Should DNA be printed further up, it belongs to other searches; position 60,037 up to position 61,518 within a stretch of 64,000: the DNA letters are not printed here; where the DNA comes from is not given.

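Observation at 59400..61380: Low-G+C darT-darG cassette sitting in mobile-element debris about 13 kb from oriC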

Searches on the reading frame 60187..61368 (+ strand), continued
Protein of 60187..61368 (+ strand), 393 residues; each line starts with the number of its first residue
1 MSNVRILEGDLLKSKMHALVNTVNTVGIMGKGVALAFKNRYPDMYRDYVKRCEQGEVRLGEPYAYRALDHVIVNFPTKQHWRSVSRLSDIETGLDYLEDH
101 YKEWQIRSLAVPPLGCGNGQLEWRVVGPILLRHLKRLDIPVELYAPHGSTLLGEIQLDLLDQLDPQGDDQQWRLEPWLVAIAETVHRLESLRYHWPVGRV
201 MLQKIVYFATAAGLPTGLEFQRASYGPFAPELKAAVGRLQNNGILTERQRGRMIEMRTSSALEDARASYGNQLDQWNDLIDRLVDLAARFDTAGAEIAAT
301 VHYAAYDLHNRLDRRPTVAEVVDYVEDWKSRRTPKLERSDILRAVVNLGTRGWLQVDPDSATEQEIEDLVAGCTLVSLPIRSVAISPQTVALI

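Call 45: predict_structure(alignment_id=A1)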
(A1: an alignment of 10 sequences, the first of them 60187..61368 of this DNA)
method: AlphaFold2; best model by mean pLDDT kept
length: 393 residues; sequences in the alignment: 10
mean_pLDDT: 68.3   pTM: 0.52
mean pLDDT of the five models: 68.3, 66.5, 57.5, 56.1, 53.7
residues with pLDDT >= 90: 23; 70-90: 191; 50-70: 105; < 50: 74
segments of 3 or more residues with pLDDT < 50: 25-31, 81-83, 115-121, 147-172, 221-228, 372-393
pLDDT, mean of each block of 10 residues (from residue 1): 73 84 50 70 86 78 87 75 59 86 92 53 61 85 63 43 39 71 85 57 76 69 49 68 65 67 76 87 77 67 76 82 81 72 71 62 68 36 27 28
secondary structure, 60 per line:
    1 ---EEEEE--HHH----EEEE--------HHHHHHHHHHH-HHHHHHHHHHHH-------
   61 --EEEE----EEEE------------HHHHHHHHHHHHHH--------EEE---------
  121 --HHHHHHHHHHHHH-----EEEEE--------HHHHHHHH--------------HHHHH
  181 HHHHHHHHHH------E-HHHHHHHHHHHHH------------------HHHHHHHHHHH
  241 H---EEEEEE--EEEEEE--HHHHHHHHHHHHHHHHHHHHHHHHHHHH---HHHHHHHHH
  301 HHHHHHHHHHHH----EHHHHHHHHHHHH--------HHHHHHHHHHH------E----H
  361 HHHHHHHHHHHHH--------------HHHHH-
elements in order: E4-8 E18-21 H30-40 H42-53 E63-66 E71-74 H87-100 E109-111 H123-135 E141-145 H154-161 H176-190 H199-211 H230-241 E245-250 E253-258 H261-288 H292-312 H318-329 H338-348 H360-373 H388-392

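Call 51: fold_search(model_id=the predicted structure, library=pdb)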
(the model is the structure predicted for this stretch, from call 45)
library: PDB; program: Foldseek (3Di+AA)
matches with E <= 10: 555; with E <= 0.001: 137
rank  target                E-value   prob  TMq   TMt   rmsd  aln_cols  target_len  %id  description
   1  5m31                  3.1e-11  1.00  0.34  0.84   3.0       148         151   47  Macrodomain of Thermus aquaticus DarG (released 2016-12-21)
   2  5m3e                  5.8e-11  1.00  0.34  0.83   3.2       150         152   45  Macrodomain of Thermus aquaticus DarG in complex with ADP-ribose (released 2016-12-21)
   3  7omu_AAA              3.0e-10  1.00  0.36  0.38   3.1       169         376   40  Thermosipho africanus DarTG in complex with ADP-ribose (released 2021-06-23)
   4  5m3i_A                4.8e-10  1.00  0.34  0.84   2.9       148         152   47  Macrodomain of Mycobacterium tuberculosis DarG (released 2016-12-21)
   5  4j5r_A                1.1e-06  1.00  0.32  0.81   3.3       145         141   21  TARG1 (C6orf130), Terminal ADP-ribose Glycohydrolase 1 bound to ADP-HPD (released 2013-03-27)
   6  4j5s_A                1.2e-06  1.00  0.32  0.78   3.3       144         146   22  TARG1 (C6orf130), Terminal ADP-ribose Glycohydrolase 1 ADP-ribose complex (released 2013-03-27)
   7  4j5q                  1.3e-06  1.00  0.31  0.78   3.2       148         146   21  TARG1 (C6orf130), Terminal ADP-ribose Glycohydrolase 1, apo structure (released 2013-03-27)
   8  4j5r_B                1.9e-06  1.00  0.31  0.81   3.3       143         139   21  TARG1 (C6orf130), Terminal ADP-ribose Glycohydrolase 1 bound to ADP-HPD (released 2013-03-27)
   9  4j5s_C                2.0e-06  1.00  0.31  0.80   3.3       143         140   21  TARG1 (C6orf130), Terminal ADP-ribose Glycohydrolase 1 ADP-ribose complex (released 2013-03-27)
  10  2lgr_MODEL_1_A        2.5e-06  1.00  0.31  0.74   3.4       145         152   21  Solution structure of human protein C6orf130, a putative macro domain (released 2011-08-17)
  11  2dx6_A                2.6e-06  1.00  0.32  0.73   4.3       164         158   21  Crystal structure of conserved hypothetical protein, TTHA0132 from Thermus thermophilus HB8 (released 2007-02-24)
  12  3gqe_B                3.6e-06  1.00  0.32  0.71   4.6       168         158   16  Crystal structure of macro domain of Venezuelan Equine Encephalitis virus (released 2009-07-21)
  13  3gqo_A                4.0e-06  1.00  0.32  0.71   4.2       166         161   17  Crystal structure of macro domain of Venezuelan Equine Encephalitis virus in complex with ADP-ribose (released 2009-07-21)
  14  4j4z                  5.8e-06  1.00  0.33  0.71   4.4       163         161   19  Crystal structure of the improved variant of the evolved serine hydrolase, OSH55.4_H1.2, bond with sulfate ion in the ac (released 2013-03-06)
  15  3gqo_B                7.5e-06  1.00  0.33  0.72   4.4       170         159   16  Crystal structure of macro domain of Venezuelan Equine Encephalitis virus in complex with ADP-ribose (released 2009-07-21)
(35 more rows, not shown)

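Call 60: find_encoding_contigs(protein=P0050, flank=10000, max_places=1)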
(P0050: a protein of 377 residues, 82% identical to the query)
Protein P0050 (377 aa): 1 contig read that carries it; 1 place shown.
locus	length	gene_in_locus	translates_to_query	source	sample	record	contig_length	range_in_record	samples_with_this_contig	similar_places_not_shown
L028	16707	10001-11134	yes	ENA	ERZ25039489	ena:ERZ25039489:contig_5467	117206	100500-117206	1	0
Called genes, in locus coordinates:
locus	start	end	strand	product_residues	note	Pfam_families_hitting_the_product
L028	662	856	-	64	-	-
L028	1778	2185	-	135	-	-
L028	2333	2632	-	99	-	-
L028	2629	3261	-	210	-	-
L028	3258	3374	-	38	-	-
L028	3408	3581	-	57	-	-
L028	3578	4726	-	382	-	PF13148:DUF3987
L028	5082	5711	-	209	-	-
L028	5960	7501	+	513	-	-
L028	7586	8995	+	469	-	PF00589:Phage_integrase (weak)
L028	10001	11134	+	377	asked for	PF01661:Macro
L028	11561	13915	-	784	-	-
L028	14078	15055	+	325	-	PF08240:ADH_N, PF00107:ADH_zinc_N, PF13602:ADH_zinc_N_2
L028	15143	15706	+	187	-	PF10759:BPA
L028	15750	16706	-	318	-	?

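Call 61: find_encoding_contigs(protein=P0080, flank=10000, max_places=1)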
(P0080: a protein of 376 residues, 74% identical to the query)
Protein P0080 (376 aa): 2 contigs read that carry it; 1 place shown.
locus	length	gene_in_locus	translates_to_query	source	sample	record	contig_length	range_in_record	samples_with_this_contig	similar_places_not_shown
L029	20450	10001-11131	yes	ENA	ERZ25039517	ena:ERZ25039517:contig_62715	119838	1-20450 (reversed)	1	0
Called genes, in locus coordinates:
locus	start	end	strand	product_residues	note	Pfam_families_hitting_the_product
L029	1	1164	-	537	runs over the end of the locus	PF01144:CoA_trans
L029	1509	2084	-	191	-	PF00702:Hydrolase, PF13419:HAD_2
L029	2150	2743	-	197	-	-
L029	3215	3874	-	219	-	PF08044:DUF1707 (weak)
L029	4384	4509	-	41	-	-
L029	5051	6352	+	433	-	PF13006:Nterm_IS4, PF01609:DDE_Tnp_1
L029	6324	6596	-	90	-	-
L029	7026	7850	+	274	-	PF13359:DDE_Tnp_4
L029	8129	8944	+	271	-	PF13359:DDE_Tnp_4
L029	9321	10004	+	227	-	PF14487:DarT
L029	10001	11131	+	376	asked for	PF01661:Macro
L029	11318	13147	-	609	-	PF01609:DDE_Tnp_1 (weak)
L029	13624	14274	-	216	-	PF02589:LUD_dom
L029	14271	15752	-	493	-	PF02589:LUD_dom, PF13187:Fer4_9 (faint), PF00037:Fer4 (faint), PF13183:Fer4_8, PF13237:Fer4_10 (faint), PF13534:Fer4_17 (faint), PF11870:LutB_C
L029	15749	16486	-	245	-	PF02754:CCG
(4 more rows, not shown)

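Call 62: find_encoding_contigs(protein=P0022, flank=10000, max_places=1)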
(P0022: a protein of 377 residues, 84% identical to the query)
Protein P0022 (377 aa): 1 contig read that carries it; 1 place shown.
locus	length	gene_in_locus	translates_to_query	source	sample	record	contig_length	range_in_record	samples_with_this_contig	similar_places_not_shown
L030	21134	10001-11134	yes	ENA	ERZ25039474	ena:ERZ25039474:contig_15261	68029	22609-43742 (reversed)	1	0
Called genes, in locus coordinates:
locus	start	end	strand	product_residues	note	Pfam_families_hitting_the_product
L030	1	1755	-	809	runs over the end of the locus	PF00563:EAL, PF00990:GGDEF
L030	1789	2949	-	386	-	PF00378:ECH_1, PF16113:ECH_2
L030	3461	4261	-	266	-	PF13489:Methyltransf_23, PF00398:RrnaAD (weak), PF02353:CMAS, PF13847:Methyltransf_31 (weak), PF08241:Methyltransf_11, PF08242:Methyltransf_12, PF13649:Methyltransf_25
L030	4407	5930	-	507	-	PF00587:tRNA-synt_2b, PF03129:HGTP_anticodon, PF09180:ProRS-C_1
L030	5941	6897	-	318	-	PF00106:adh_short, PF08659:KR, PF13561:adh_short_C2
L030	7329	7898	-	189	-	PF01872:RibD_C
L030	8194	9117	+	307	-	-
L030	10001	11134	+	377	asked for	PF01661:Macro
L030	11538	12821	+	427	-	PF03050:DDE_Tnp_IS66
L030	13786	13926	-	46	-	-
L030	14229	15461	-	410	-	PF06609:TRI12 (weak), PF07690:MFS_1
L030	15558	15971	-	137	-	PF07690:MFS_1, PF00083:Sugar_tr (weak)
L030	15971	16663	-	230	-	PF00440:TetR_N, PF17754:TetR_C_14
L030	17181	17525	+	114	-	-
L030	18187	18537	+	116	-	-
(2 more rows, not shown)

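Call 63: find_encoding_contigs(protein=P0056, flank=10000, max_places=1)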
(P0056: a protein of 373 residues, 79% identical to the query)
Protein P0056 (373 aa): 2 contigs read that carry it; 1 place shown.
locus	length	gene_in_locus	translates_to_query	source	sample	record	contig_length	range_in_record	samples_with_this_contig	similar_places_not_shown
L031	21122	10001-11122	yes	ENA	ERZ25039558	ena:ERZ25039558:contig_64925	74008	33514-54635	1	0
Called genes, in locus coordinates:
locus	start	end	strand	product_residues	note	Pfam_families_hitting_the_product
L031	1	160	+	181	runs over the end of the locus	PF00652:Ricin_B_lectin, PF14200:RicinB_lectin_2 (weak)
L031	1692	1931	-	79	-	-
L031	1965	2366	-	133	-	-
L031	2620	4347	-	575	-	PF08447:PAS_3, PF00989:PAS, PF08448:PAS_4, PF13426:PAS_9, PF00989:PAS, PF08448:PAS_4, PF13426:PAS_9, PF08447:PAS_3, +4 more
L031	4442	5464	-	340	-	PF07689:KaiB, PF00989:PAS (weak), PF13426:PAS_9 (weak)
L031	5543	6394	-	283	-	PF13481:AAA_25, PF06745:ATPase, PF23442:DUF7125 (faint)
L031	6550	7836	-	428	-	PF00072:Response_reg, PF02518:HATPase_c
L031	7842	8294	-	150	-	PF00072:Response_reg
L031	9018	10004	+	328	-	PF14487:DarT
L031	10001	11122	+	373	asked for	PF01661:Macro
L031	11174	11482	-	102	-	-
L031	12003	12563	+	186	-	-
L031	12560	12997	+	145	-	-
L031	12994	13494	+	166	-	-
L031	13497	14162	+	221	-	-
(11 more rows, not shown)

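Call 71: search_dna_similar(query=window:60187-61368:+, collection=plasmids, mode=protein, max_rows=12)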
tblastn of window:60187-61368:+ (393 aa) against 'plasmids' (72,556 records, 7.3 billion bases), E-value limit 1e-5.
Records with a match: 118; places in all: 119; records where one place covers at least 80% of the query: 79.
Best place of each record, by identity: <60% 118.
By first word of the organism name: Bacillus 34; Zymomonas 16; Rhizobium 7; Moraxella 6; Agrobacterium 5; Synechocystis 4; Sulfitobacter 3; Cytobacillus 3; Streptomyces 2; Paracoccus 2; and 32 more.
By predicted mobility (MOB-suite, as given by PLSDB): non-mobilizable 80; conjugative 20; mobilizable 18.
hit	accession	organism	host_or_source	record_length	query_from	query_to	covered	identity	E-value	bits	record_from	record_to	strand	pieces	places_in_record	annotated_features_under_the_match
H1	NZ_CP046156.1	Leptolyngbya sp. BL0902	cell culture,open pond on an algae farm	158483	4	356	90%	33.3%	7e-44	170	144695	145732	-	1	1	macro domain-containing protein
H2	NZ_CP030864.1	Streptomyces globosus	cell culture,environment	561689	8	332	83%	34.8%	5e-43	167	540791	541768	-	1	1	macro domain-containing protein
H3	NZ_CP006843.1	Corynebacterium glyciniphilum AJ 3170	-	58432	9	352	88%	32.3%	8e-42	164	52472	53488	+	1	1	macro domain-containing protein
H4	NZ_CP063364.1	Xanthobacter dioxanivorans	pure culture,active sludge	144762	1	357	91%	31.1%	6e-39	155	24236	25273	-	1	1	macro domain-containing protein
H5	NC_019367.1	Paracoccus marcusii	-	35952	4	355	90%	31.4%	3e-42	165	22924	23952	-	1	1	macro domain-containing protein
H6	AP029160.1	Pigmentibacter ruber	Homo sapiens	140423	10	359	89%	31.2%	4e-50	188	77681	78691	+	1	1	macro domain-containing protein | hypothetical protein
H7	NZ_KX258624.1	Bacillus thuringiensis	-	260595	4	348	88%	31.5%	3e-46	177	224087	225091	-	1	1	macro domain-containing protein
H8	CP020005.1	Bacillus thuringiensis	Bacillus thuringiensis subsp,whole ...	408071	4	348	88%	31.4%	9e-45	172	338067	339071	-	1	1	Appr-1-p processing protein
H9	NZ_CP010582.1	Bacillus thuringiensis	whole organism,soil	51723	4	348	88%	31.1%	4e-46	176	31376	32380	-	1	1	macro domain-containing protein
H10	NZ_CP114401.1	Bacillus thuringiensis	liquid culture,Bacillus thuringiensis ...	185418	4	348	88%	31.1%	4e-46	176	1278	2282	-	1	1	macro domain-containing protein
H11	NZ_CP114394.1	Bacillus thuringiensis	liquid culture,Bacillus thuringiensis ...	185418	4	348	88%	31.1%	4e-46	176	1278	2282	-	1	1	macro domain-containing protein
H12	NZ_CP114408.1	Bacillus thuringiensis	liquid culture,Bacillus thuringiensis ...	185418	4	348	88%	31.1%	4e-46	176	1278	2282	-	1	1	macro domain-containing protein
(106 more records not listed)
